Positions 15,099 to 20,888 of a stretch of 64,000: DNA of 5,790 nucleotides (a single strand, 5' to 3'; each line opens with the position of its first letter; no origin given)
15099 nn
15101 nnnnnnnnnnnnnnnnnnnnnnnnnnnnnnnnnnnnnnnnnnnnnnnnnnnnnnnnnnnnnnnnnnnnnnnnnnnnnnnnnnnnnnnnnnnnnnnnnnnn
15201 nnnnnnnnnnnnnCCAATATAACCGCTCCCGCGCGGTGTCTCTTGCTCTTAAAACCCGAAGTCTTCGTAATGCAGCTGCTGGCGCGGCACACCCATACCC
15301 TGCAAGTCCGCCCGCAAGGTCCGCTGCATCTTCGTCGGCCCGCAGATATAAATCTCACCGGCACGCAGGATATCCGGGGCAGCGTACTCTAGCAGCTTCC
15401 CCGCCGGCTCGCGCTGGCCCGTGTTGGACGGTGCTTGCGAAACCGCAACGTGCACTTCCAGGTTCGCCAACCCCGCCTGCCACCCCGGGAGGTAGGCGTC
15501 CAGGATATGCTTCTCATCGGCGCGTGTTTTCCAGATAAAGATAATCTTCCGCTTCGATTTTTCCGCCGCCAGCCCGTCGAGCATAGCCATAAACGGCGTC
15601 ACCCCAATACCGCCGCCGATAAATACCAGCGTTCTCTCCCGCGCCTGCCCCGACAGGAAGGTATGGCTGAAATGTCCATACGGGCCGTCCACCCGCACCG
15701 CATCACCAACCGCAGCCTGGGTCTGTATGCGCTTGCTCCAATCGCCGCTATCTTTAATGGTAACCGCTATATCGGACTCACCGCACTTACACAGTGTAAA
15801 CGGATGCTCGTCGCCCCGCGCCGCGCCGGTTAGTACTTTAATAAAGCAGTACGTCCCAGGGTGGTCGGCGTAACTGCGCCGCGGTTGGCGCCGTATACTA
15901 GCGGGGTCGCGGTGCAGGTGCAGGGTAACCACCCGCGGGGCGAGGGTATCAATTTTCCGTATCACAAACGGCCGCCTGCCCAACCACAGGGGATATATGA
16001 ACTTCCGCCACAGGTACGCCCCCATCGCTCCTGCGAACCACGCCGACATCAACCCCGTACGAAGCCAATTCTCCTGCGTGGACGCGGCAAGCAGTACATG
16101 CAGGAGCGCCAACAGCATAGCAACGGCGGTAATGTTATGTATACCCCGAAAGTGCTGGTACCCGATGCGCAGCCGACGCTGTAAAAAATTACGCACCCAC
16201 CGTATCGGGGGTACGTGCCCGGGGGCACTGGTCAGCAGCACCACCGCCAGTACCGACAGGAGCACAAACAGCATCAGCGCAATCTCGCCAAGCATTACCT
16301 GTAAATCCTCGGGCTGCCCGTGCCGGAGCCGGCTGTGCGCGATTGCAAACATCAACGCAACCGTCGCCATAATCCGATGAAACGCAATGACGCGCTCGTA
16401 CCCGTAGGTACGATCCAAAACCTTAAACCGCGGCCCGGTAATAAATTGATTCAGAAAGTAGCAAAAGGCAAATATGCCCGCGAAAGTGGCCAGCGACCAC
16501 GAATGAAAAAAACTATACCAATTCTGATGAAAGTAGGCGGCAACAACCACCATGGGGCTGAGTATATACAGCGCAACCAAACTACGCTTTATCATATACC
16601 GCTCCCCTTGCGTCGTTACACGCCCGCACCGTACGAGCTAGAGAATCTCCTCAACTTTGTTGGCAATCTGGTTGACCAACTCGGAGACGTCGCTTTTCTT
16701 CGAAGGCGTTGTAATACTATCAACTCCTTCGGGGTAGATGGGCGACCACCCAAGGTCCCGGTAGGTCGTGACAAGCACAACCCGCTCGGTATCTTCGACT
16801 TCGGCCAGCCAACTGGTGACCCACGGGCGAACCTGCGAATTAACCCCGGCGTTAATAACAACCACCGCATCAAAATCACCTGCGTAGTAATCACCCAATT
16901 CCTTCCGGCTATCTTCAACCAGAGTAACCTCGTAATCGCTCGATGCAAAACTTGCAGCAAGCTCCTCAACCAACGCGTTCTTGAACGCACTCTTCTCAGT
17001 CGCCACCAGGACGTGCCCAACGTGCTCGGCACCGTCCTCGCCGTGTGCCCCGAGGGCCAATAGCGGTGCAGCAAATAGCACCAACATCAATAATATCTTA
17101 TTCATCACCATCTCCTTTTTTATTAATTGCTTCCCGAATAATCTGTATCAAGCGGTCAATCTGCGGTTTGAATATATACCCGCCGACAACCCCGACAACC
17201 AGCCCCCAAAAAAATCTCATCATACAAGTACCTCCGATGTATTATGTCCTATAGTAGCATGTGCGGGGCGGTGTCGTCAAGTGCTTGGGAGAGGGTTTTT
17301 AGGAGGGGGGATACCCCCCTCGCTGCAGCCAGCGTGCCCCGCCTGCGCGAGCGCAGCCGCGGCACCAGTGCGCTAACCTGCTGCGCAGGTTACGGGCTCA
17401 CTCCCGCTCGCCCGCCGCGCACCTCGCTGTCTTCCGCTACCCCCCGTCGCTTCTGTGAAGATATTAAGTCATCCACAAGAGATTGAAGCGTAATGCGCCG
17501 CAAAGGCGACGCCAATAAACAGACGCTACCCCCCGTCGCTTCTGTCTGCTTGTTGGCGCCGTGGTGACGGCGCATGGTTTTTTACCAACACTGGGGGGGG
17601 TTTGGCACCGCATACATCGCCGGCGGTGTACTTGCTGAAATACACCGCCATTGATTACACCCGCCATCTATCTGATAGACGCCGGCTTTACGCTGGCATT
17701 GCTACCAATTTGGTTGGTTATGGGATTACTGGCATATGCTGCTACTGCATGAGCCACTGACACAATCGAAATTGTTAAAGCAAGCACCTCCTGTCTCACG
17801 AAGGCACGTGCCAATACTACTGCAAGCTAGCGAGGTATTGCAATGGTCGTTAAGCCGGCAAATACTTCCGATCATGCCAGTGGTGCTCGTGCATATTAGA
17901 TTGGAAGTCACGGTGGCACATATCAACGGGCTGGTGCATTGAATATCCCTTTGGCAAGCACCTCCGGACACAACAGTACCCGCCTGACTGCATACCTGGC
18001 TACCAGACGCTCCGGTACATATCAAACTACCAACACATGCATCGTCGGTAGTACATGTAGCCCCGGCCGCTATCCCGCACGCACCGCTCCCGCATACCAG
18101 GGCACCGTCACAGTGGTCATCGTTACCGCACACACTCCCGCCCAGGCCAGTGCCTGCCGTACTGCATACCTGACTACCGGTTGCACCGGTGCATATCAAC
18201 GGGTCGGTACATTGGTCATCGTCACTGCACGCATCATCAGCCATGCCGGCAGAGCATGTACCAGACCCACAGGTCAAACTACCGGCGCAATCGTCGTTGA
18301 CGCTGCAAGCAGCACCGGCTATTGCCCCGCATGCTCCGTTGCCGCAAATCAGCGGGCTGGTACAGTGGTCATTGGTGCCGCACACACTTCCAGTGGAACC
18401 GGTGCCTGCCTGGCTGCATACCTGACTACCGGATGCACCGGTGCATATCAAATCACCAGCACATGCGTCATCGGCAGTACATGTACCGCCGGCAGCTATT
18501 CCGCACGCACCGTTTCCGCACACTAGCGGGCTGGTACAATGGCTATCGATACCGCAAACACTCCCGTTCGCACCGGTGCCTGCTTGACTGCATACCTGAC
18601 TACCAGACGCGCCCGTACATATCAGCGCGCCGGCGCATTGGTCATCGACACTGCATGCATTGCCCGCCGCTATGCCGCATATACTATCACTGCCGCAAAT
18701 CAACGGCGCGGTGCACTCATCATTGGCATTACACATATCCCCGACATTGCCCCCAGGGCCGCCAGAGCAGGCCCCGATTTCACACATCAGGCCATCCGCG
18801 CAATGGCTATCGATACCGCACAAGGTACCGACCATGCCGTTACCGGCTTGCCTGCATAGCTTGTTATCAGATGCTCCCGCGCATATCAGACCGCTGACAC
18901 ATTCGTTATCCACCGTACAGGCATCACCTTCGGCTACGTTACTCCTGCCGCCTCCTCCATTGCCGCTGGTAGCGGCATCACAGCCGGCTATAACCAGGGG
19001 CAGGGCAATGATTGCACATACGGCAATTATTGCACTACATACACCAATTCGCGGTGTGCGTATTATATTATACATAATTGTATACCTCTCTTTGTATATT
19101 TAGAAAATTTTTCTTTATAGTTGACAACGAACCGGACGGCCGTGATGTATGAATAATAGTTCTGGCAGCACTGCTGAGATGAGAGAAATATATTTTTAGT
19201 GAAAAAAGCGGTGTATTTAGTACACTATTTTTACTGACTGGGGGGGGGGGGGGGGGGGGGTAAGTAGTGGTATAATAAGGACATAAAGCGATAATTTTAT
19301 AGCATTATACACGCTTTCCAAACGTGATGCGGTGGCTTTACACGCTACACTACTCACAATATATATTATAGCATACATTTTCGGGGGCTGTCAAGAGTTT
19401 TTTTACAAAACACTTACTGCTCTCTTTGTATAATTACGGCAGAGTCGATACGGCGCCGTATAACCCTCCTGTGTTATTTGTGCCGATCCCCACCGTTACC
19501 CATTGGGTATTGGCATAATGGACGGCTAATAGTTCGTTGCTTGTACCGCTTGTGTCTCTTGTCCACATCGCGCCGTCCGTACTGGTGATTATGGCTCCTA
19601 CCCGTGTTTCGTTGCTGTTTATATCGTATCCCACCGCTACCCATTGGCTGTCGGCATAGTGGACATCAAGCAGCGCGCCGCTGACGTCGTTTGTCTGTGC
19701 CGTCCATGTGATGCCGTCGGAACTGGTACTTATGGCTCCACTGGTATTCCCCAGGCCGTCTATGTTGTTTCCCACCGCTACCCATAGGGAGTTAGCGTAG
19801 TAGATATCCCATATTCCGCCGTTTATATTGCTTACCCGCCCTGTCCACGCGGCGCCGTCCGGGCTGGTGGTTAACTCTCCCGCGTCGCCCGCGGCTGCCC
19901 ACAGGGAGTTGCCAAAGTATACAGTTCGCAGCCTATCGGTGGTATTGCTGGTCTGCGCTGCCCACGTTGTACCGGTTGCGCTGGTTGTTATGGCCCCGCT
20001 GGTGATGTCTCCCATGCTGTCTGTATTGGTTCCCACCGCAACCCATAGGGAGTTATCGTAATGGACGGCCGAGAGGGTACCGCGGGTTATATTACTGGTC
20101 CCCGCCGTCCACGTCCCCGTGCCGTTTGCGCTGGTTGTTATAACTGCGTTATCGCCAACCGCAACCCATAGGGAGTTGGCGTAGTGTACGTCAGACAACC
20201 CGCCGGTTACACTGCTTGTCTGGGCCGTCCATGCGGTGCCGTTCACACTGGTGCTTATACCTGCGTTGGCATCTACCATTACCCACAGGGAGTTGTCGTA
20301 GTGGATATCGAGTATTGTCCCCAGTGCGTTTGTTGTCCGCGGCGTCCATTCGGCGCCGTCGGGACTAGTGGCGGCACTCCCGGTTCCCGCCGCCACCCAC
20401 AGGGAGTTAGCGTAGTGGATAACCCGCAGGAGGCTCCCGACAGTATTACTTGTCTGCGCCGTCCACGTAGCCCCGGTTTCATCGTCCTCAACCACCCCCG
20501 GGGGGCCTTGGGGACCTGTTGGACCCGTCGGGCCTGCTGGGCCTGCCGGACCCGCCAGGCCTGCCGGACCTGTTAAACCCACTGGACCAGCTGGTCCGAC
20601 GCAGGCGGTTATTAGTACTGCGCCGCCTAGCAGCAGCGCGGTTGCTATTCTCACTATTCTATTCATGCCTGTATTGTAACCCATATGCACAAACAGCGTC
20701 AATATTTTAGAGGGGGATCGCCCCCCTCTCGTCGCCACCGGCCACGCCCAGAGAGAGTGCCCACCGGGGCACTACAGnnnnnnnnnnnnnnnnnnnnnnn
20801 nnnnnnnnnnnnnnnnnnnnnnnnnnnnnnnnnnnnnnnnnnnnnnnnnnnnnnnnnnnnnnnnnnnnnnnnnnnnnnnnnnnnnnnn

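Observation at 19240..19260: G21/C21 homopolymer inside the predicted leader of a Cys-rich lipoprotein gene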

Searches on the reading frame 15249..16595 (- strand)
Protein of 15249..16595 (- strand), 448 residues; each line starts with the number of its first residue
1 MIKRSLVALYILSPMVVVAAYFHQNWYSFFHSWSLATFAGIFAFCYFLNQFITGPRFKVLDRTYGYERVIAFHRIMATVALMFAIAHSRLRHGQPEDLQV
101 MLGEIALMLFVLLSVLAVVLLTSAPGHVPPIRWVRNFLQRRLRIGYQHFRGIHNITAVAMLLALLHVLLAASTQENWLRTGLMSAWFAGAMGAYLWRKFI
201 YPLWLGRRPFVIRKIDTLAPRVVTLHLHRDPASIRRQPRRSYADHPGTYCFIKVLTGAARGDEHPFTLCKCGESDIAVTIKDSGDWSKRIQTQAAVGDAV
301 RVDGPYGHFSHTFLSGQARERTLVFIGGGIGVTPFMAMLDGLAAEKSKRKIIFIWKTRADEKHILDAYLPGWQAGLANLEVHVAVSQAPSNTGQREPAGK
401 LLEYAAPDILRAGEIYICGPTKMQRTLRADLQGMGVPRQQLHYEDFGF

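Call 7: search_protein_families(library=pfam, proteins=[window:15249-16595:-], max_evalue=0.01)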
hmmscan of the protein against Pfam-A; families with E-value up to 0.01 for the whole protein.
window:15249-16595:- (448 aa): 4 families
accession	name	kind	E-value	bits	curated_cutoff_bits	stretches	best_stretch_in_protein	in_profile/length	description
PF00175.26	NAD_binding_1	-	4.8e-11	43.7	22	1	325-427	1-107/109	Oxidoreductase NAD-binding domain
PF01794.25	Ferric_reduct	-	2.5e-06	28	28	1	39-163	1-120/121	Ferric reductase like transmembrane component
PF08022.18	FAD_binding_8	-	6e-06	26.8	22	1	237-308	23-107/109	FAD-binding domain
PF08030.17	NAD_binding_6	-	6.6e-05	23.5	22.2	1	322-361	3-47/156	Ferric reductase NAD binding domain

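Call 8: search_protein_families(library=ncbifam, proteins=[window:15249-16595:-], max_evalue=0.01)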
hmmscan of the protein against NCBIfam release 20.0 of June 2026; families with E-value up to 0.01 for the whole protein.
window:15249-16595:- (448 aa): 21 families
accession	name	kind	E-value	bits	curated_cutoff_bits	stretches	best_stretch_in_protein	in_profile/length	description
NF009805.0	PRK13289.1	equivalog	4.2e-26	91.8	432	1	204-447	151-393/399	NO-inducible flavohemoprotein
NF040810.1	BenC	equivalog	3.1e-21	75.9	430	1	245-446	135-330/333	benzoate 1,2-dioxygenase electron transfer component BenC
NF045803.1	MethMoxFADbindMmoC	equivalog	3.7e-19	68.7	500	1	212-446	111-340/343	aromatic/alkene monooxygenase hydroxylase FAD-binding subunit MmoC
TIGR01941.1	nqrF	equivalog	1.2e-14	54.1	295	1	296-447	251-404/405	NADH:ubiquinone reductase (Na(+)-transporting) subunit F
NF008822.0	PRK11872.1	equivalog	5.3e-14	52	402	1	282-446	176-335/341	anthranilate 1,2-dioxygenase electron transfer component AntC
TIGR02160.1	PA_CoA_Oxy5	hypoth_equivalog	9.6e-14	50.9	420.8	1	265-447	53-242/352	1,2-phenylacetyl-CoA epoxidase subunit PaaE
NF058606.1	GlBtMonoRdsGbcB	equivalog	1.3e-13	50.6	500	1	277-447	79-248/362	glycine betaine monooxygenase reductase subunit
NF007964.0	PRK10684.1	equivalog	1.4e-10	40.6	383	1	276-446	71-237/333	NADH oxidoreductase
NF005963.0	PRK08051.1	equivalog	6e-10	38.8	230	1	262-448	45-232/233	NAD(P)H-flavin reductase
NF000796.0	PRK00054.1-1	equivalog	7.2e-10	38.5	224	1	245-425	30-183/254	dihydroorotate dehydrogenase electron transfer subunit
NF000799.0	PRK00054.1-4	equivalog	2.3e-07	30.1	314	1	244-428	33-203/258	dihydroorotate dehydrogenase electron transfer subunit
TIGR02911.1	sulfite_red_B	equivalog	3.9e-07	29.5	288.6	1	260-391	43-170/261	anaerobic sulfite reductase subunit AsrB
NF009414.0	PRK12778.1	equivalog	3.1e-06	25.7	1103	1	243-366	27-142/752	bifunctional dihydroorotate dehydrogenase B NAD binding subunit/NADPH-dependent glutamate synthase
NF006220.0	PRK08345.1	subfamily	1e-05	24.9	395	1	241-393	40-187/294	cytochrome-c3 hydrogenase subunit gamma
NF004862.0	PRK06222.1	subfamily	1.5e-05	24.7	220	1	244-370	28-146/281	sulfide/dihydroorotate dehydrogenase-like FAD/NAD-binding protein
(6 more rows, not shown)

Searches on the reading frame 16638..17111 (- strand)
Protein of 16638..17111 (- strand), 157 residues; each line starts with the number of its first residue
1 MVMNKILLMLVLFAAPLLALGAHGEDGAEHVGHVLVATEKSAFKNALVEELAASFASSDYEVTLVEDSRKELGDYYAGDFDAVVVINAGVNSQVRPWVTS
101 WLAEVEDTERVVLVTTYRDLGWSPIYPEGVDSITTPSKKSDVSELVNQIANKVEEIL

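Call 7: search_protein_families(library=pfam, proteins=[window:16638-17111:-], max_evalue=0.01)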
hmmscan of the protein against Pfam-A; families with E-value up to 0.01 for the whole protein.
window:16638-17111:- (157 aa): 0 families

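Call 8: search_protein_families(library=ncbifam, proteins=[window:16638-17111:-], max_evalue=0.01)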
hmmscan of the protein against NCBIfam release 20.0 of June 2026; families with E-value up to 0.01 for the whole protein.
window:16638-17111:- (157 aa): 0 families

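Call 12: find_encoding_contigs(protein=window:16638-17111:-, flank=4000, max_places=10)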
Protein window:16638-17111:- (157 aa): no gene with exactly this product is on record in the collection.

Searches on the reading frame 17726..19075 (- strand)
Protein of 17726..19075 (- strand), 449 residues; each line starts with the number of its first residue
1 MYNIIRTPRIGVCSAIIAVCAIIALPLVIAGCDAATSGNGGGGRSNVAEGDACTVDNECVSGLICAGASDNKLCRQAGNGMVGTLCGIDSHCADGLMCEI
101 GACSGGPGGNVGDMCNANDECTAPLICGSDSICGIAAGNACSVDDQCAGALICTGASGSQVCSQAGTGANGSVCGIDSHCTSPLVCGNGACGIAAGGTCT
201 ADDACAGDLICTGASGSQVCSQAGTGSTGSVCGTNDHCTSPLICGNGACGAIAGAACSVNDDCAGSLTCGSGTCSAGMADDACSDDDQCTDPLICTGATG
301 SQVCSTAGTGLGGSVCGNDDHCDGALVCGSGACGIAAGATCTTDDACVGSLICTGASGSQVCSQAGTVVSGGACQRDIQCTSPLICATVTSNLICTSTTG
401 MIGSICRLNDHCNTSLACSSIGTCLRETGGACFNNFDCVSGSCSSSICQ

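Call 7: search_protein_families(library=pfam, proteins=[window:17726-19075:-], max_evalue=0.01)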
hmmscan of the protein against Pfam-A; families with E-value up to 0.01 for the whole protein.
window:17726-19075:- (449 aa): 2 families
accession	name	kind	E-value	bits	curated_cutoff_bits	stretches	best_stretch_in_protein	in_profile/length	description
PF23416.1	DUF7107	-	1.1e-07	32.5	24.6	0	316-354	2-42/48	Domain of unknown function (DUF7107)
PF04706.18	Dickkopf_N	-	2.6e-05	24.9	25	1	53-104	2-51/51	Dickkopf N-terminal cysteine-rich region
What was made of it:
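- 17726..19075 (-): Gene for a 449-aa Cys-rich repeat lipoprotein. The signal peptide ends in the lipobox LVIAG|C, and the Shine-Dalgarno sequence GAGAGG is at 19085-19090. Weak Pfam matches to DUF7107 and Dickkopf_N (call 7).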

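Call 8: search_protein_families(library=ncbifam, proteins=[window:17726-19075:-], max_evalue=0.01)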
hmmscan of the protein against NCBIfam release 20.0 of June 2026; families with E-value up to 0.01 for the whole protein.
window:17726-19075:- (449 aa): 0 families

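Call 9: find_encoding_contigs(protein=window:17726-19075:-, flank=3000, max_places=10)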
Protein window:17726-19075:- (449 aa): no gene with exactly this product is on record in the collection.

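Call 10: find_homologous_proteins(query=window:17726-19075:-, max_evalue=0.00001)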
Query window:17726-19075:- (449 aa): 9 proteins with E <= 0.00001 among 8000 candidates.
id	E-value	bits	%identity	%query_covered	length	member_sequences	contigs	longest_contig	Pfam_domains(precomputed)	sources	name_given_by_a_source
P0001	2.0e-104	368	46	84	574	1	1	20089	-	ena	-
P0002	2.0e-97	345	65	65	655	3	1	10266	PF23416.2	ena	-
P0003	2.6e-70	256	62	42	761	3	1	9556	-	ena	-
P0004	2.7e-70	256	48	69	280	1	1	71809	-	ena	-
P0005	1.8e-59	220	37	75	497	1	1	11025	-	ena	-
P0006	1.5e-45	174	37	77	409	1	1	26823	-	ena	-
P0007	4.3e-42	163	46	54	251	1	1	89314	PF04706.19,PF23416.2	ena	-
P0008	1.8e-21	95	39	55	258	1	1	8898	-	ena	-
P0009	2.7e-18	84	38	50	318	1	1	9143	PF04706.19,PF23416.2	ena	-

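Call 15: find_encoding_contigs(protein=P0001, flank=5000, max_places=4)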
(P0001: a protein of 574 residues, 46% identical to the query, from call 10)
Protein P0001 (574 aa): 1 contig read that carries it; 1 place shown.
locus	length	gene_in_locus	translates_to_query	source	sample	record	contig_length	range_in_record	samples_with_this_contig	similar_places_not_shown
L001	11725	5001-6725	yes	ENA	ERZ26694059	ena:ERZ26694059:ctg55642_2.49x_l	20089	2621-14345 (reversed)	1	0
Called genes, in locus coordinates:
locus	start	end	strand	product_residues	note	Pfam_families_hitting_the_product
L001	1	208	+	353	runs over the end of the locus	PF04055:Radical_SAM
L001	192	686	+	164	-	-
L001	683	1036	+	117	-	-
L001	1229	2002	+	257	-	PF20903:SPL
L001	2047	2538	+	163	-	PF13738:Pyr_redox_3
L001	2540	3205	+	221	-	PF07992:Pyr_redox_2, PF13738:Pyr_redox_3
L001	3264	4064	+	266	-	PF01555:N6_N4_Mtase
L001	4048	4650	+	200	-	PF05315:ICEA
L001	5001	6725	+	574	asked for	-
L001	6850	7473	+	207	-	PF27340:TP_0126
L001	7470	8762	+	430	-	-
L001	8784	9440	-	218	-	PF00156:Pribosyltran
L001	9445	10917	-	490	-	PF00089:Trypsin, PF13365:Trypsin_2, PF14685:PDZ_Tricorn (faint), PF00595:PDZ (weak), PF12812:PDZ_1 (faint), PF13180:PDZ_2, PF17820:PDZ_6, PF13180:PDZ_2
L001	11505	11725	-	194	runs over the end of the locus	PF14339:DUF4394 (faint)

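Call 16: find_encoding_contigs(protein=P0002, flank=5000, max_places=4)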
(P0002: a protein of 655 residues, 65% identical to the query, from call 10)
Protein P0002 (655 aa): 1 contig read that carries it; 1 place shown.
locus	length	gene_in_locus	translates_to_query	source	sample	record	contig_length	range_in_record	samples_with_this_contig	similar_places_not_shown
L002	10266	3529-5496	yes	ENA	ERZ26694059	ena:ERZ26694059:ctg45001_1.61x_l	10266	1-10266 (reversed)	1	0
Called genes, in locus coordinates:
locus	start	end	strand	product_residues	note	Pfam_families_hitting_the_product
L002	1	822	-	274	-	?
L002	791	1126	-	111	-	PF21799:MurD-like_N (weak)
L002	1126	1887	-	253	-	-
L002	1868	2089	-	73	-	-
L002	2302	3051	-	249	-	-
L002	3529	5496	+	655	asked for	PF23416:DUF7107 (faint)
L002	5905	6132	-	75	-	-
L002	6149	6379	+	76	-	-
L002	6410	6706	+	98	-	-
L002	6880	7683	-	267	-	-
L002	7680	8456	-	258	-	-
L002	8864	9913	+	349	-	-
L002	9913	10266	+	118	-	?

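Call 17: find_encoding_contigs(protein=P0004, flank=5000, max_places=4)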
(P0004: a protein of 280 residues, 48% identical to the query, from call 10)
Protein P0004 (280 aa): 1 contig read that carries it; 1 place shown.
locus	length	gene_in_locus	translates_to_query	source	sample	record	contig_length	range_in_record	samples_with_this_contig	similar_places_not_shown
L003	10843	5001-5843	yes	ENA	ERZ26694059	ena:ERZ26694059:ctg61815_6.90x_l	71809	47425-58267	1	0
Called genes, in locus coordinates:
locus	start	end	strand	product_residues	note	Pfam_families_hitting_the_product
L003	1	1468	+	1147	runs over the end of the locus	PF02837:Glyco_hydro_2_N, PF00703:Glyco_hydro_2 (weak), PF02836:Glyco_hydro_2_C, PF16353:LacZ_4, PF02929:Bgal_small_N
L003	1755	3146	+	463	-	PF00275:EPSP_synthase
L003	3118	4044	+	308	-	PF00459:Inositol_P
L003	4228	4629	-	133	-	PF10269:Tmemb_185A (faint), PF27910:Small_Trp_rich (weak)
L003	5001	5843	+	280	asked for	-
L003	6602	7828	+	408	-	PF12146:Hydrolase_4, PF00561:Abhydrolase_1, PF12697:Abhydrolase_6, PF02566:OsmC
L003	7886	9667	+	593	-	PF00128:Alpha-amylase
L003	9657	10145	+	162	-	PF04945:YHS (weak)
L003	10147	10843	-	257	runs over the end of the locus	PF01694:Rhomboid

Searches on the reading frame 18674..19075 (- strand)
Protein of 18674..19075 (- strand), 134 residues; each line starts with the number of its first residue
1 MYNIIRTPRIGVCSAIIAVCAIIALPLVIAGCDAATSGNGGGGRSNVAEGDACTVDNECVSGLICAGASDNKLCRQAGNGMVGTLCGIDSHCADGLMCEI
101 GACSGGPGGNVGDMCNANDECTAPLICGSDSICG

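Call 34: find_homologous_proteins(query=window:18674-19075:-, max_evalue=0.001)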
Query seq(134 aa): 3 candidates shared short words with the query, none scored E <= 0.001.
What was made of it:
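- Tried and rejected: A query of the first 134 residues gave nothing (call 34).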

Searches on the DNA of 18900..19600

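Call 44: search_rna_families(source=window, start=18900, end=19600, threshold=evalue, max_evalue=1)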
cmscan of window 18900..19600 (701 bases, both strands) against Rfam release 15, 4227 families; matches with E-value up to 1: 0.
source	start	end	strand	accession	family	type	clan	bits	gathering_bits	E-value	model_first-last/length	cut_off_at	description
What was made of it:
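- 19076..19358 (-): Predicted 5' leader of about 283 nt, containing the tract at RNA positions 99-119. No Rfam family matches (call 44).
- On 5'-UTR repeat (uspA1 or tlpB type): No Rfam RNA was found in the 700 nt around the tract (call 44).
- Tried and rejected: No known RNA family matches the leader (call 44).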

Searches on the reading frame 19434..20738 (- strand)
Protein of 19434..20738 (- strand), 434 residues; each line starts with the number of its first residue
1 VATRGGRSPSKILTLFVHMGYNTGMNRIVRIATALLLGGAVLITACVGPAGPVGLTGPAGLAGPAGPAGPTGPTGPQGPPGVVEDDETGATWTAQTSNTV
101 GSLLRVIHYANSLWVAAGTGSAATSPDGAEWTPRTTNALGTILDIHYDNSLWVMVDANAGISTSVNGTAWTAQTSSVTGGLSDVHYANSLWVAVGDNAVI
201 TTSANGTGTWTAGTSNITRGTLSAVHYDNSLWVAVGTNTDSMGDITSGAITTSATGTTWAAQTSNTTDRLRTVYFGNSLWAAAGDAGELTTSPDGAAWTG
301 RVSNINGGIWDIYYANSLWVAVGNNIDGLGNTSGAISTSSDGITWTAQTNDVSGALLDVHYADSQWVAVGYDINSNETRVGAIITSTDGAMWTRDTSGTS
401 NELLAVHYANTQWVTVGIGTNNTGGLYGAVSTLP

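Call 7: search_protein_families(library=pfam, proteins=[window:19434-20738:-], max_evalue=0.01)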
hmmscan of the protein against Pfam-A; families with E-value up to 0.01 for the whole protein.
window:19434-20738:- (434 aa): 1 family
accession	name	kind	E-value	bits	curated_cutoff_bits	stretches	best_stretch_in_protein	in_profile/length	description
PF01391.23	Collagen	-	3.1e-05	24.1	27.2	1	48-81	13-46/60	Collagen triple helix repeat (20 copies)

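Call 8: search_protein_families(library=ncbifam, proteins=[window:19434-20738:-], max_evalue=0.01)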
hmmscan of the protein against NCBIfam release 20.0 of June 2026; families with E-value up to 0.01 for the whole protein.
window:19434-20738:- (434 aa): 3 families
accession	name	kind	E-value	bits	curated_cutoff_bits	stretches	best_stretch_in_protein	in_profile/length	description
NF046116.1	adhesin_Lcl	equivalog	0.00023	19.8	500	1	48-91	216-258/431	collagen-like adhesin Lcl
NF038329.2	gly_rich_SclB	equivalog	0.00037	19.5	325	1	48-81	144-177/442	LPXTG-anchored collagen-like adhesin Scl2/SclB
NF038330.1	adhesin_SclA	exception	0.0063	16.2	400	1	46-88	211-254/405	LPXTG-anchored collagen-like adhesin Scl1/SclA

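Call 11: find_encoding_contigs(protein=window:19434-20666:-, flank=3000, max_places=10)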
Protein window:19434-20666:- (410 aa): no gene with exactly this product is on record in the collection.
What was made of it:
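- Tried and rejected: The lipoprotein, the upstream propeller protein and the 157-aa neighbour are not on record (calls 9, 11, 12).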
